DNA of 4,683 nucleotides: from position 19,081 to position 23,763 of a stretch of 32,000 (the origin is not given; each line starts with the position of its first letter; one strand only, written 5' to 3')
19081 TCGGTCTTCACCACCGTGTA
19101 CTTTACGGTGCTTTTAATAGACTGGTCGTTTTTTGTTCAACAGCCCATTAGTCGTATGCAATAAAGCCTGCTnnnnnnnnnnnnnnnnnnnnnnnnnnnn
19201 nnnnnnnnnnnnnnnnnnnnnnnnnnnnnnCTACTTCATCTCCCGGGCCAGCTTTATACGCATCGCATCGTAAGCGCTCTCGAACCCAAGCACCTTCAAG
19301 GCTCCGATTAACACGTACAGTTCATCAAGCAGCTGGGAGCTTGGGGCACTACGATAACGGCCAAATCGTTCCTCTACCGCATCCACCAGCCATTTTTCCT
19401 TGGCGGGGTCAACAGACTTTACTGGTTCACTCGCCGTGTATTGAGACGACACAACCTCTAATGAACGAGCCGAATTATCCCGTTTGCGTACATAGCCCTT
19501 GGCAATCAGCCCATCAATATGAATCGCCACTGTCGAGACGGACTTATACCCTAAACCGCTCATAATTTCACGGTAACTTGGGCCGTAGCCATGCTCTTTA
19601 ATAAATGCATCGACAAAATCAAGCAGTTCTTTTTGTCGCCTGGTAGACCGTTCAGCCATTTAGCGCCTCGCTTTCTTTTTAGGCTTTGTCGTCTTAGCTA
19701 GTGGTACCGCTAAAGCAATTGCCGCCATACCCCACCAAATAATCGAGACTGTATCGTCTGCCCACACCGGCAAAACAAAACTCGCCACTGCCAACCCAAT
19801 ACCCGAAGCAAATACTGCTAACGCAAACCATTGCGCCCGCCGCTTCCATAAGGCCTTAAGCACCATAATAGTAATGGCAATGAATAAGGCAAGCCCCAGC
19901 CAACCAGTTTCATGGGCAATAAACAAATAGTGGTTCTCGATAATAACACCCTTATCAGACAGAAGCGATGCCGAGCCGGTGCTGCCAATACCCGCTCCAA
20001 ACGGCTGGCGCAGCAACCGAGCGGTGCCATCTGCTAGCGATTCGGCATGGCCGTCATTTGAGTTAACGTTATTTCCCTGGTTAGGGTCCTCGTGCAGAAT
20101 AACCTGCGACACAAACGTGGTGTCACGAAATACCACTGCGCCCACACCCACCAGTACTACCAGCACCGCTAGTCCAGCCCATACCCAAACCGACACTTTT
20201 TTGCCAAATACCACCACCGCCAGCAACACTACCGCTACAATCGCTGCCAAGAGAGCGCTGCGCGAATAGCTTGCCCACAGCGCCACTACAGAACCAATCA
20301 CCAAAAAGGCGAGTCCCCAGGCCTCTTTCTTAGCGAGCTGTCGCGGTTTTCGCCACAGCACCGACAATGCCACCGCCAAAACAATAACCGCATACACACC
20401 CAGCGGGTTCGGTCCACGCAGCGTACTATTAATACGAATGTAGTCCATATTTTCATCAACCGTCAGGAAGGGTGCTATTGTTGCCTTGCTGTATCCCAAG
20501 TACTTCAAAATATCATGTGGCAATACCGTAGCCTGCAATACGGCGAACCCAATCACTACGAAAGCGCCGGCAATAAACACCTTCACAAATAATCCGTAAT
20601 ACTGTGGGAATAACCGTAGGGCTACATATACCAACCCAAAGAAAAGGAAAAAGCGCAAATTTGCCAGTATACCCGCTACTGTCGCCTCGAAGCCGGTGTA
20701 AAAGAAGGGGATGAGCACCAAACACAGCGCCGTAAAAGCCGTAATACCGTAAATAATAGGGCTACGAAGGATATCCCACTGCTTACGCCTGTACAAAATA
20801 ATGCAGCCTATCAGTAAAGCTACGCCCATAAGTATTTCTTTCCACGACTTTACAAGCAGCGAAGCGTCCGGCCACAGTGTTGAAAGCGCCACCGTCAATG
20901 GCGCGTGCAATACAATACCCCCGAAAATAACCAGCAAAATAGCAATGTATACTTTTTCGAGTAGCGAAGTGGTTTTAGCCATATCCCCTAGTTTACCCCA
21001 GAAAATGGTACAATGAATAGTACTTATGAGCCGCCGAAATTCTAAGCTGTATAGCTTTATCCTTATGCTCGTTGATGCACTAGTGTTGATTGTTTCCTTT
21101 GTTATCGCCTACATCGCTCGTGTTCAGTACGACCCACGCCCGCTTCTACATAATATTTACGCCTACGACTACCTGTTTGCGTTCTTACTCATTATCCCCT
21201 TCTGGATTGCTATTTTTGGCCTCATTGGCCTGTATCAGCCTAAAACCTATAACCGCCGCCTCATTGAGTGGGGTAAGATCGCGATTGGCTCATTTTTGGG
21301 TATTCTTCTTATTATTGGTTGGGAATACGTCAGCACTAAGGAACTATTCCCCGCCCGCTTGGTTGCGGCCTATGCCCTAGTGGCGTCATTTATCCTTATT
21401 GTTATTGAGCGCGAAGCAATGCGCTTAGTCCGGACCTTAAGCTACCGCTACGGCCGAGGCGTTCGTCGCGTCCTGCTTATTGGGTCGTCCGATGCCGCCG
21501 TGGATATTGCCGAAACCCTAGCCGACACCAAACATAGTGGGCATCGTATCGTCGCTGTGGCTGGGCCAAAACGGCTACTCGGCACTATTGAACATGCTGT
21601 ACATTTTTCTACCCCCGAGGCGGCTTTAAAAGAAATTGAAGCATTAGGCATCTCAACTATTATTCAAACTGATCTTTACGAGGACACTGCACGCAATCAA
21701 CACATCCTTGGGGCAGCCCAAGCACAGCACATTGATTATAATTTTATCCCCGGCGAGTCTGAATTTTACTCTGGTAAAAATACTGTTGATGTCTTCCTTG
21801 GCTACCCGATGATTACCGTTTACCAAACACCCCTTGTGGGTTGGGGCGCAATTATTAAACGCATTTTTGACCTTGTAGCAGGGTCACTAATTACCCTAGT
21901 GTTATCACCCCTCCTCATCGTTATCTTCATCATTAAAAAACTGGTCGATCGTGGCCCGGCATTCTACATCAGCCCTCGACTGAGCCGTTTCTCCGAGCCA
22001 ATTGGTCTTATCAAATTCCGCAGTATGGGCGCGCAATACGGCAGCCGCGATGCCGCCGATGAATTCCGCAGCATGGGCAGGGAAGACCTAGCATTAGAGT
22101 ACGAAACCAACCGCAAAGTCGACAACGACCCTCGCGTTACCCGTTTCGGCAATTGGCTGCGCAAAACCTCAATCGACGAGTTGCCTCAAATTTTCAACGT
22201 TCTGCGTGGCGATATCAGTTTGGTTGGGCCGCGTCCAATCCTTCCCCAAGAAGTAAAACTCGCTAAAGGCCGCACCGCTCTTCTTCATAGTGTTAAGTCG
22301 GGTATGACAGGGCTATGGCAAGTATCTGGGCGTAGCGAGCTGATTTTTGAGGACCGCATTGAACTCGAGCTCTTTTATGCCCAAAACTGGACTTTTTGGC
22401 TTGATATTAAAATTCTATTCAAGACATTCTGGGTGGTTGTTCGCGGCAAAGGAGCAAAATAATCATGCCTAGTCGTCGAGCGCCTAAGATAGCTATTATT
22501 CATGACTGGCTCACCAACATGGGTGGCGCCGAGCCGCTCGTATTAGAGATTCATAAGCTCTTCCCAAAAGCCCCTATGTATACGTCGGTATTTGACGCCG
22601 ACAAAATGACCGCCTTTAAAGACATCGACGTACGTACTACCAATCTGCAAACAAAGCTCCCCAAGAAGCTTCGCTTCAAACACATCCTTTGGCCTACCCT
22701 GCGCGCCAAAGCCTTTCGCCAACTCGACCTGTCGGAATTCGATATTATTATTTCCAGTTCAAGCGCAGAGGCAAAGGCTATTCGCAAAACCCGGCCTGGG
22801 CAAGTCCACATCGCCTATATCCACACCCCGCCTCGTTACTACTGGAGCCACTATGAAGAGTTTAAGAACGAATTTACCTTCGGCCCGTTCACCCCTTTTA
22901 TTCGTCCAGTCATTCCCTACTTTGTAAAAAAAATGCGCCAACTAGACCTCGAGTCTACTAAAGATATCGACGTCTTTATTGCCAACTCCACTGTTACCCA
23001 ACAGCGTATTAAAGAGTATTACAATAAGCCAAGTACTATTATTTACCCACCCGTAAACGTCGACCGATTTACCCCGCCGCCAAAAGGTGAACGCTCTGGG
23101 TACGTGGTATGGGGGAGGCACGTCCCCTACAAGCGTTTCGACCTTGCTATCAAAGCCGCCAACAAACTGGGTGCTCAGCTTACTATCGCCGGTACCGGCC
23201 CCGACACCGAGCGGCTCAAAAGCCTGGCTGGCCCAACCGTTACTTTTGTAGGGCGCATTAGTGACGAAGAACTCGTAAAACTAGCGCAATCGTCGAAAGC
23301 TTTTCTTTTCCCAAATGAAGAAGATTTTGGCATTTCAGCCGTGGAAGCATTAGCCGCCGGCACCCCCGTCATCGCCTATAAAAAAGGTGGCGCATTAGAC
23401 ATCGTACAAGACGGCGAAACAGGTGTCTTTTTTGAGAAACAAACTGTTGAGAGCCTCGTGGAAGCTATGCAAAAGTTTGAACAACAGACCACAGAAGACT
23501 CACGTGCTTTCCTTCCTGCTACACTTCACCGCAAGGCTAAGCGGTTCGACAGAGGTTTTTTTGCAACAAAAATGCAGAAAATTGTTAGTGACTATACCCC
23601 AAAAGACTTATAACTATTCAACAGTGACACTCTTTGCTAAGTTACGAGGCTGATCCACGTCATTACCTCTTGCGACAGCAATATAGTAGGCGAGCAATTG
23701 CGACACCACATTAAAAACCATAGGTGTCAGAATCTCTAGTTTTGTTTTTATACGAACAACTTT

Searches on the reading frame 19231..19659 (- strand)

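Call 40: search_protein_families(library=pfam, proteins=[window:19231-19659:-], max_evalue=0.001)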
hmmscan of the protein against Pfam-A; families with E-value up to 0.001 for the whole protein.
window:19231-19659:- (142 aa): 1 family
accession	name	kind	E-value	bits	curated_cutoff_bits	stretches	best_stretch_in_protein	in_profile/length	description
PF01726.22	LexA_DNA_bind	-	3.9e-17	62.2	23.7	1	6-65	5-64/65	LexA DNA binding domain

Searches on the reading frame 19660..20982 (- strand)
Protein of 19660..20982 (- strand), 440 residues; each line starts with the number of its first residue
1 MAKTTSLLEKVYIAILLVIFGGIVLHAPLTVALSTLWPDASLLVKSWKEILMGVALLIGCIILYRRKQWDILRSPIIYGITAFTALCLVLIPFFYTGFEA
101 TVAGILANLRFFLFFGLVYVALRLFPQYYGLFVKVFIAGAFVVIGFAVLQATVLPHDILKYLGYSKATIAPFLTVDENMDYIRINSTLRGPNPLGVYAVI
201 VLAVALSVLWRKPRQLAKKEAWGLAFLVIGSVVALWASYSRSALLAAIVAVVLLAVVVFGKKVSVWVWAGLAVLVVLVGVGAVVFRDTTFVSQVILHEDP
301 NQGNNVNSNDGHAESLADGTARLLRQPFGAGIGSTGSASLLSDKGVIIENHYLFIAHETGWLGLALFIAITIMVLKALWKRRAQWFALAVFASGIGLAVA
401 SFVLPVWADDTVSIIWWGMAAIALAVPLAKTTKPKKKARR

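Call 12: search_protein_families(library=pfam, proteins=[window:19660-20982:-], max_evalue=0.01)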
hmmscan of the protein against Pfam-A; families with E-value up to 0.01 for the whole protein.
window:19660-20982:- (440 aa): 2 families
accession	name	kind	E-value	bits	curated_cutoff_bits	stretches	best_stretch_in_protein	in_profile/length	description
PF04932.20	Wzy_C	-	4.6e-10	39.9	31.7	1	227-368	2-149/149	O-Antigen ligase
PF11992.13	TgpA_N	-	0.00097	18.7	30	1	196-285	49-146/333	TgpA N-terminal domain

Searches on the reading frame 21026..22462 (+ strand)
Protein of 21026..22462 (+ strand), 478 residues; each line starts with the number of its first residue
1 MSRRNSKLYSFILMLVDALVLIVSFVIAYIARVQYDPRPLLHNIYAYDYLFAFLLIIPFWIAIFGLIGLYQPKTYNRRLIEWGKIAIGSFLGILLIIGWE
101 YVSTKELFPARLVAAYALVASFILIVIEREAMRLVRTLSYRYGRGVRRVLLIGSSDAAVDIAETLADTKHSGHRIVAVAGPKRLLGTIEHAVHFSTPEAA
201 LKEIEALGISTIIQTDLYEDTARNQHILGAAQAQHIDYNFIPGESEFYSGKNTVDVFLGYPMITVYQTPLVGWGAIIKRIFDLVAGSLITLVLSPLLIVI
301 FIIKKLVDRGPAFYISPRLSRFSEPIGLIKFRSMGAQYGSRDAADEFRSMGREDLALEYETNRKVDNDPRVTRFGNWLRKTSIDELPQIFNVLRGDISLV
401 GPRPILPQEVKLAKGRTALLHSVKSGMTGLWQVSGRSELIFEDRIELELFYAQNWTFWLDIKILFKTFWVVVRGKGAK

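Call 12: search_protein_families(library=pfam, proteins=[window:21026-22462:+], max_evalue=0.01)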
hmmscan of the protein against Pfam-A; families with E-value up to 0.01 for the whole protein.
window:21026-22462:+ (478 aa): 2 families
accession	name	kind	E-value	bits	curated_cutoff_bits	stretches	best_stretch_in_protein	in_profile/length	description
PF02397.22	Bac_transf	-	9.2e-58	195.2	27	1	278-472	1-178/179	Bacterial sugar transferase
PF13727.12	CoA_binding_3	-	4.6e-07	30.5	25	1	67-179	3-110/175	CoA-binding domain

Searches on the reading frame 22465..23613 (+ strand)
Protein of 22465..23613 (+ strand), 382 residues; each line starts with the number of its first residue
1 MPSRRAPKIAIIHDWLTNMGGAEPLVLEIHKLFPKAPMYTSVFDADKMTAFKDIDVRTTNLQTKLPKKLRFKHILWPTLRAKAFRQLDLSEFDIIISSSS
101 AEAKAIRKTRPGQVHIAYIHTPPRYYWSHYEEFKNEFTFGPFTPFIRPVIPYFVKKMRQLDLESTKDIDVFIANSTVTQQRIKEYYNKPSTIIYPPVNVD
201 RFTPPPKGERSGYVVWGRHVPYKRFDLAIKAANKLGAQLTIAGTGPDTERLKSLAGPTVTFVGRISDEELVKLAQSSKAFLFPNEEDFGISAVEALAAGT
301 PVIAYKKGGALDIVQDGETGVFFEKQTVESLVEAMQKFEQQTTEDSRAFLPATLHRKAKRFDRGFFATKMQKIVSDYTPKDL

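Call 40: search_protein_families(library=pfam, proteins=[window:22465-23613:+], max_evalue=0.001)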
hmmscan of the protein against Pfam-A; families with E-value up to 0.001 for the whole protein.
window:22465-23613:+ (382 aa): 5 families
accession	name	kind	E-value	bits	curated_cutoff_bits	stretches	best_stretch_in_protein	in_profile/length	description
PF00534.26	Glycos_transf_1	-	1.8e-29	102.9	26.4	1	208-342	13-159/172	Glycosyl transferases group 1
PF13692.12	Glyco_trans_1_4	-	9.8e-23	81.4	27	1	214-337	5-138/142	Glycosyl transferases group 1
PF20706.3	GT4-conflict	-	4.9e-08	32.8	26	1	201-340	188-341/385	Family 4 Glycosyltransferase in conflict systems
PF13439.12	Glyco_transf_4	-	6.7e-08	33.2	28.5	1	20-201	2-170/170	Glycosyltransferase Family 4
PF13524.12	Glyco_trans_1_2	-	2.8e-07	31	25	1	229-345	6-118/144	Glycosyl transferase-like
